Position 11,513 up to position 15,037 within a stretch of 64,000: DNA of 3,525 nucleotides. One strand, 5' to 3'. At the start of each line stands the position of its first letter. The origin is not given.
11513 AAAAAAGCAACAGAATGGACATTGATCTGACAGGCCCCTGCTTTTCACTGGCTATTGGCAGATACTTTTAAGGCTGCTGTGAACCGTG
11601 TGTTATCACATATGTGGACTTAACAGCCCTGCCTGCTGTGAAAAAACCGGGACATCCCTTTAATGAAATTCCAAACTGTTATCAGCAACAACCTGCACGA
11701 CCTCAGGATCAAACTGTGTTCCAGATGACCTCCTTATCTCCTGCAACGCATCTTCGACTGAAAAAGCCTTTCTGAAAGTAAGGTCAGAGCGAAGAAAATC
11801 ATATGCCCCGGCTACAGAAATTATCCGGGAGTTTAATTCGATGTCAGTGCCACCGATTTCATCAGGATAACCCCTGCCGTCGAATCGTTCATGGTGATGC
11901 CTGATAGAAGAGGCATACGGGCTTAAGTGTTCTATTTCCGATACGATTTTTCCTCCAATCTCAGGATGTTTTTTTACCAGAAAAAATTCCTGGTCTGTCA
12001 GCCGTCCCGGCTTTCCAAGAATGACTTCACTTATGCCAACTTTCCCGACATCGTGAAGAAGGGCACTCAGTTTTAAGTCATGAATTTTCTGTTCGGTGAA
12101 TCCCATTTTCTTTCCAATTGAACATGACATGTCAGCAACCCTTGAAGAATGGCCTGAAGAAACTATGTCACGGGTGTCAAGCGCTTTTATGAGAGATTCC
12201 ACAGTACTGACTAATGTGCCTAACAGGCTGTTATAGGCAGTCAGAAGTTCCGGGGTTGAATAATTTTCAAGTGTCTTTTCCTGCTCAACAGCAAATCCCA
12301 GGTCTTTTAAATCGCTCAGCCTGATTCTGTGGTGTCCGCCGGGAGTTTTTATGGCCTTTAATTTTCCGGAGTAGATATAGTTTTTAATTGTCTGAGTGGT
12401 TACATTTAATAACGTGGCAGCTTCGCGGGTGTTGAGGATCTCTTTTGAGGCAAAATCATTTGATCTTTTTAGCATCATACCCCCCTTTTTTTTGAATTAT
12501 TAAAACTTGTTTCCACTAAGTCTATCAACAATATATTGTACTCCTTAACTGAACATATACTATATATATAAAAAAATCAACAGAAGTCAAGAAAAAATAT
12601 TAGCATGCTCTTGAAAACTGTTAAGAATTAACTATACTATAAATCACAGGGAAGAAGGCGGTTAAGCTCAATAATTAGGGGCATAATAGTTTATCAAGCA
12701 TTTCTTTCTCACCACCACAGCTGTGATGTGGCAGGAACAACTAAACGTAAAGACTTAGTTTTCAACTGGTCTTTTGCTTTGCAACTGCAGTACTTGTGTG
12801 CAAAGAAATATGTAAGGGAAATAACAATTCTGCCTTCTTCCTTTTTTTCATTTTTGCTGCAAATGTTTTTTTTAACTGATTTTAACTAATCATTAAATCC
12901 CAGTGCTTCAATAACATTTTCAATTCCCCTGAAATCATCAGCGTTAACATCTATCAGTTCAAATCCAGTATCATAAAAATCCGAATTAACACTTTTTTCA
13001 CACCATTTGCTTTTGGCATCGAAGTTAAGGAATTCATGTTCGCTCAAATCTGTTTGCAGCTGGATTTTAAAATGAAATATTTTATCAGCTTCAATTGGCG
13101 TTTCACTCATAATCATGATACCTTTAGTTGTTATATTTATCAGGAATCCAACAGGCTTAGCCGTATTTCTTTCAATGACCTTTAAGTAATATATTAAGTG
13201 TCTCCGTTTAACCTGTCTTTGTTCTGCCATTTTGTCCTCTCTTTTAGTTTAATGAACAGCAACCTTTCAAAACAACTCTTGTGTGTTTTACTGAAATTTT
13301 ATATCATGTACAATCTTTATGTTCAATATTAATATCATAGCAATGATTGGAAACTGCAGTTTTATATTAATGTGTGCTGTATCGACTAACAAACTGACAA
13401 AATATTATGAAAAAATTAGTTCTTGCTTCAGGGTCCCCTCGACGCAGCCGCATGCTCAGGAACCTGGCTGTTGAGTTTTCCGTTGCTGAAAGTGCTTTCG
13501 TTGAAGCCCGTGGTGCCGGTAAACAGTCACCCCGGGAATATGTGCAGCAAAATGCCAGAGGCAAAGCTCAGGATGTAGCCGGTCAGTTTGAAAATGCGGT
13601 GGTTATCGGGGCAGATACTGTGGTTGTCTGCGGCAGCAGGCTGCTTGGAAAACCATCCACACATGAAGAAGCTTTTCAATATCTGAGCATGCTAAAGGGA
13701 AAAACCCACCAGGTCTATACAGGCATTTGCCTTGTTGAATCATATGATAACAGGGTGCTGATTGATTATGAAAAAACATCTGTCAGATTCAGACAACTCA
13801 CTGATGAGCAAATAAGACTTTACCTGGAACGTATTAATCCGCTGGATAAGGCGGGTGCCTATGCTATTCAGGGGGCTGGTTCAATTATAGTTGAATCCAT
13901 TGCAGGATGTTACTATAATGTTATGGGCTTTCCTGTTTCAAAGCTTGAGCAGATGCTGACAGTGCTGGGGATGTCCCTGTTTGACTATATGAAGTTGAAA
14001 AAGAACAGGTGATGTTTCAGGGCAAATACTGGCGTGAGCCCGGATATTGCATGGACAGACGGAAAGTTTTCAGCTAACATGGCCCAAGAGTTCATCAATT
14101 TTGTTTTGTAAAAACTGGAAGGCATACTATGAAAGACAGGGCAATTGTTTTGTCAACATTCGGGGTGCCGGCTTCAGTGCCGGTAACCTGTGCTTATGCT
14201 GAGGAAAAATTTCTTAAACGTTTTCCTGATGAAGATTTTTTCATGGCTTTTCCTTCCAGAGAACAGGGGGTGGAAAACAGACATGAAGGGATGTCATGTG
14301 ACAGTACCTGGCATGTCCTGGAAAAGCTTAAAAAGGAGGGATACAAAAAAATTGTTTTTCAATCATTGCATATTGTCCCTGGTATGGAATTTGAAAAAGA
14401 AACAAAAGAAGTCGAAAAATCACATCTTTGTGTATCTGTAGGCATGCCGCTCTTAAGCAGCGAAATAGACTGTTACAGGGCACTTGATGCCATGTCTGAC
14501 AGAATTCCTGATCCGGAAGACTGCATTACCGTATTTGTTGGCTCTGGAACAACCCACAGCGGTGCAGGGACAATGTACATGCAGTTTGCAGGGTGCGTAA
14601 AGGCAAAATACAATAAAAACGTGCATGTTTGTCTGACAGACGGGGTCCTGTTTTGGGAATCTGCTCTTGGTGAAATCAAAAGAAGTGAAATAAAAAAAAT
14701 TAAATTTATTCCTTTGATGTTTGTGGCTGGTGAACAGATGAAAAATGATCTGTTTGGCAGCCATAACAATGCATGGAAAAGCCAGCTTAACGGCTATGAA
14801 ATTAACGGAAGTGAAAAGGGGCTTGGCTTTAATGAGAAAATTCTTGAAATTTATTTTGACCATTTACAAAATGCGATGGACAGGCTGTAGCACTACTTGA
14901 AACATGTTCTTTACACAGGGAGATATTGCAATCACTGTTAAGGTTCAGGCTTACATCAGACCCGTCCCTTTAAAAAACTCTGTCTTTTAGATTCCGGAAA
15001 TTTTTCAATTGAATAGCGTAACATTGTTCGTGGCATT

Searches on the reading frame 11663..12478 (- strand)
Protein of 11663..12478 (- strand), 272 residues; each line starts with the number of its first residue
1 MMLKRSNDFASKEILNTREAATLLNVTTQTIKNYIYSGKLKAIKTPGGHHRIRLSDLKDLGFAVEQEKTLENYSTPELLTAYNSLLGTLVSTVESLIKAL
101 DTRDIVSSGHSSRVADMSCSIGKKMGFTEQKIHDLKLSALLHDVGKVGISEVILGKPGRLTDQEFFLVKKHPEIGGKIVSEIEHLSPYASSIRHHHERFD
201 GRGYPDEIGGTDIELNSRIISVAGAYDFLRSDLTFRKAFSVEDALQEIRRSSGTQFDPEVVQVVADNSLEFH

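Call 23: search_protein_families(library=pfam, proteins=[window:11663-12478:-], max_evalue=0.01)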
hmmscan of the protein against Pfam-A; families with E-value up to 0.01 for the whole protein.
window:11663-12478:- (272 aa): 5 families
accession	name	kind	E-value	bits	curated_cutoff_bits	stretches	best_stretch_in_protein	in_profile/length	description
PF13487.12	HD_5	-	7.9e-33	114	27.2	1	96-260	3-170/170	HD domain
PF01966.28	HD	-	7.5e-16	58.9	22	1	109-227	3-114/116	HD domain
PF12728.13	HTH_17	-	5.6e-11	43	27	1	15-59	2-45/51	Helix-turn-helix domain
PF00376.29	MerR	-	0.00015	21.9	28.2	1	17-49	2-35/38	MerR family regulatory protein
PF08668.18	HDOD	-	0.0058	16.6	22.9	1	109-152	97-138/196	HDOD domain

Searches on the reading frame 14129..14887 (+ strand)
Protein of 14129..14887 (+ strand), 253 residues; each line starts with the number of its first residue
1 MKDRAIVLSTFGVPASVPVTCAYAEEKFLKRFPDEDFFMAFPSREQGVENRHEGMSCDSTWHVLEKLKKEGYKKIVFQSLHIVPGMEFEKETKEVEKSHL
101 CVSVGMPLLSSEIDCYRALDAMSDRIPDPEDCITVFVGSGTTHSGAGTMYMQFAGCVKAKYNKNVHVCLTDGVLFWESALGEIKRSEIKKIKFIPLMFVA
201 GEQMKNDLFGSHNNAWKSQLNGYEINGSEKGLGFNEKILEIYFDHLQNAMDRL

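Call 23: search_protein_families(library=pfam, proteins=[window:14129-14887:+], max_evalue=0.01)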
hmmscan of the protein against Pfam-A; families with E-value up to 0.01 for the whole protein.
window:14129-14887:+ (253 aa): 2 families
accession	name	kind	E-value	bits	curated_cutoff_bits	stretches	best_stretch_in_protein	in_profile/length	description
PF06180.16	CbiK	-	1.7e-43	149.3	26.2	1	5-250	2-261/262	Cobalt chelatase (CbiK)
PF01903.22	CbiX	-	0.0054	17.4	22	0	142-226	4-89/106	CbiX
